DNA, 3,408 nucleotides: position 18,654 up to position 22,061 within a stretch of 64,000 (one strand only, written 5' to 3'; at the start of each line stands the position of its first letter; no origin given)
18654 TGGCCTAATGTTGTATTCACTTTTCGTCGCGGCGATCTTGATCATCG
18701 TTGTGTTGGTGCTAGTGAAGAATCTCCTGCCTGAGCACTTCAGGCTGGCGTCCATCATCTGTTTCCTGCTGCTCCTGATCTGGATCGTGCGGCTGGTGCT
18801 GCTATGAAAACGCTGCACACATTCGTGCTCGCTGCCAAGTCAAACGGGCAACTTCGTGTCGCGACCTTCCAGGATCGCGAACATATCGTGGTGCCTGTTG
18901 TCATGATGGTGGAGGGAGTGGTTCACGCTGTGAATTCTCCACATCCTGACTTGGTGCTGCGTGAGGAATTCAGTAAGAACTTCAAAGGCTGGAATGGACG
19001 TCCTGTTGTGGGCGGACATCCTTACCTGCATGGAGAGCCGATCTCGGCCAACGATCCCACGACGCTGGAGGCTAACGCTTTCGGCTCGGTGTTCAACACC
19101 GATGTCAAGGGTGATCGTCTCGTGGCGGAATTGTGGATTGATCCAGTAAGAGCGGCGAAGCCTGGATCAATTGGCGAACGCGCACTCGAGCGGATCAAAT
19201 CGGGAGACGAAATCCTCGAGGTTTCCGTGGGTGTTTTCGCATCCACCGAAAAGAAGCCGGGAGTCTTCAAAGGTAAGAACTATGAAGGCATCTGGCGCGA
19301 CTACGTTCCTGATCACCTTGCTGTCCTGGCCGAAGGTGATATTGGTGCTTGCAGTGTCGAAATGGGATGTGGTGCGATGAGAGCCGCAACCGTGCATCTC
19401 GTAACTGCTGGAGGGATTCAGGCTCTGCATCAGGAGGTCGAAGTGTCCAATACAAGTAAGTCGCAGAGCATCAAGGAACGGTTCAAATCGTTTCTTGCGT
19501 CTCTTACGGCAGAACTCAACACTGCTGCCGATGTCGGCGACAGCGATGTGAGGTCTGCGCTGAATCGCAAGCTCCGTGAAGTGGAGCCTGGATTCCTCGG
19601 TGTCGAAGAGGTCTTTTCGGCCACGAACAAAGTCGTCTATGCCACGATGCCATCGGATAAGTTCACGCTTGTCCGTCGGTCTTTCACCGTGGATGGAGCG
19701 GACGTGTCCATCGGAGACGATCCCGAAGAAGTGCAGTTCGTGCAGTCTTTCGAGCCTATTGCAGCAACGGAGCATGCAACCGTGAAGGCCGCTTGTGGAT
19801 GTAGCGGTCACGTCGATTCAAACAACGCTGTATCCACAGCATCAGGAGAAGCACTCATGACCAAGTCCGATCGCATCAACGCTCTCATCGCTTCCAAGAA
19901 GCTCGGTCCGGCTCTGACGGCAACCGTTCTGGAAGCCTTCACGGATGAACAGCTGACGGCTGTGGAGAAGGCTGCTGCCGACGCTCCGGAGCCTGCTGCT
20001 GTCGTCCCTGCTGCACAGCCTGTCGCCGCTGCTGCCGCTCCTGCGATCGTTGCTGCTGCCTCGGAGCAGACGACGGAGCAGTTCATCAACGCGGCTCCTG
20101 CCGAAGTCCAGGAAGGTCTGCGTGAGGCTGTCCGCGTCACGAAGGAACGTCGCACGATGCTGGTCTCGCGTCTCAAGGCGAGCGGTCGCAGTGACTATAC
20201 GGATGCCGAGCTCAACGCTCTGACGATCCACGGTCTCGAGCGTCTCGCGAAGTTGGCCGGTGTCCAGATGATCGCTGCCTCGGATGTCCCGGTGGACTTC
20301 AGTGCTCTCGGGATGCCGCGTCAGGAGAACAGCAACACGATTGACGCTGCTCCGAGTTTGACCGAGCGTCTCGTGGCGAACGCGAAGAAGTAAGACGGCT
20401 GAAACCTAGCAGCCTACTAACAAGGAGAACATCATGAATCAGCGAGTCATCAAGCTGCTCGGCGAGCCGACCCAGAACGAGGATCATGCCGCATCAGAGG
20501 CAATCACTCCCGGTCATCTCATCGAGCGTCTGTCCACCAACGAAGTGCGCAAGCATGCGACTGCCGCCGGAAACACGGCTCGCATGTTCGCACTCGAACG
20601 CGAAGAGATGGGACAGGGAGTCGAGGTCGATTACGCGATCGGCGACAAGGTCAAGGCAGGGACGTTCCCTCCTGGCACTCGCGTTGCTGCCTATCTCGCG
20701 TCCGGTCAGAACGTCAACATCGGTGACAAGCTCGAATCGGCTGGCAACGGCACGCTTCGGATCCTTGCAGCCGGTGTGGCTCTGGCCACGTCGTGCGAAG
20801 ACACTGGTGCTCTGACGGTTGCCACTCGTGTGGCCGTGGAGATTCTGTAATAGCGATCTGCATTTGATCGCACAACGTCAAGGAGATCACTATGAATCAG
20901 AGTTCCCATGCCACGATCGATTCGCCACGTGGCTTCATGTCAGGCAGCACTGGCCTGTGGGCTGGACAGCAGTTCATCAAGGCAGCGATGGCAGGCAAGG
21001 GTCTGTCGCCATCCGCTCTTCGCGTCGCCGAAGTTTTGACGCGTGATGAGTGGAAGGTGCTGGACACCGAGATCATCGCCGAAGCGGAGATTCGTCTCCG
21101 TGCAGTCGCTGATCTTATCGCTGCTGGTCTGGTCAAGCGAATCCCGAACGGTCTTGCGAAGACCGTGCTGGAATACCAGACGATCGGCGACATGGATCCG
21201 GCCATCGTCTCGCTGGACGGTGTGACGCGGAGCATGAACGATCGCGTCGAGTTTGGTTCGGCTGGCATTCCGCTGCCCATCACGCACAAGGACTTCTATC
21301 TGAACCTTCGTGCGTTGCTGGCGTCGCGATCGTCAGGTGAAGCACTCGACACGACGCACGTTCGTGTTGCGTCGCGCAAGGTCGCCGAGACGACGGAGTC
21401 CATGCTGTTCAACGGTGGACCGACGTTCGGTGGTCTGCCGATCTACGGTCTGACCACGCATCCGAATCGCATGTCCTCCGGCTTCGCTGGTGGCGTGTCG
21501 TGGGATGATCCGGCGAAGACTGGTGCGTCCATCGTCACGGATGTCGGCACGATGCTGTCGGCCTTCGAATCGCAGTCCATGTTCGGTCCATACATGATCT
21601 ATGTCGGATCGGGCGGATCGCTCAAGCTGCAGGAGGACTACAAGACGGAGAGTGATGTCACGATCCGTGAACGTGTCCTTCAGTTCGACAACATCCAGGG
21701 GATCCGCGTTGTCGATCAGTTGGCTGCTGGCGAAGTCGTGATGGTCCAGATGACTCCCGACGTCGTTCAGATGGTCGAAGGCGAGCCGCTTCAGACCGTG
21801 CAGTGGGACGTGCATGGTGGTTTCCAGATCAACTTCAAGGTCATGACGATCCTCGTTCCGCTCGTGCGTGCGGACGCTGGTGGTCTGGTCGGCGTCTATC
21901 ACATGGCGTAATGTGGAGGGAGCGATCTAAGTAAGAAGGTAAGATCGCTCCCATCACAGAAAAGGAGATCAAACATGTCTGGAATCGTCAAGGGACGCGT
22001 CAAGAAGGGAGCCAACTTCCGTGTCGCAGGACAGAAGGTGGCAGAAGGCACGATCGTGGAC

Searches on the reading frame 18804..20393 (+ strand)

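Call 14: search_protein_families(library=phrogs, proteins=[window:18804-20393:+], max_evalue=0.00001)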
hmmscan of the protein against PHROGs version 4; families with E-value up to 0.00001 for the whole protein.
window:18804-20393:+ (529 aa): 2 families
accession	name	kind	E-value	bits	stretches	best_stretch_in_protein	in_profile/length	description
phrog_760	-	unknown function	5.2e-28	99.4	1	8-457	8-410/447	-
phrog_530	-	head and packaging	1.7e-06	28.4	0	63-241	81-246/390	head maturation protease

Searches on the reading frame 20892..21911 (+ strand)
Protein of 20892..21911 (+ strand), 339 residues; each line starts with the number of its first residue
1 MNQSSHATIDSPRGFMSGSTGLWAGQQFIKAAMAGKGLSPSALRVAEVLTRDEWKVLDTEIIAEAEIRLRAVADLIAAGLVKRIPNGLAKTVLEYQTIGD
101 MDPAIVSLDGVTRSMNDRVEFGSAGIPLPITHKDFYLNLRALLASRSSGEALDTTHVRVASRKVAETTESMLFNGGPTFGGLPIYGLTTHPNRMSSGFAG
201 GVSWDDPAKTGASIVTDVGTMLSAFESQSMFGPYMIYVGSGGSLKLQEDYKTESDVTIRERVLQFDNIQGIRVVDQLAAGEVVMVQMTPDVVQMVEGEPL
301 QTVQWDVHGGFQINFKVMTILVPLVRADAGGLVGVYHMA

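Call 14: search_protein_families(library=phrogs, proteins=[window:20892-21911:+], max_evalue=0.00001)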
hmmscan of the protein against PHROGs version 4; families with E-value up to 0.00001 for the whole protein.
window:20892-21911:+ (339 aa): 2 families
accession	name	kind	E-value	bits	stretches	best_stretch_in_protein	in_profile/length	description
phrog_771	-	head and packaging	1.1e-30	108.1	1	44-335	52-348/354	virion structural protein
phrog_264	-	head and packaging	4.5e-09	36.7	1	145-313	121-296/321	major head protein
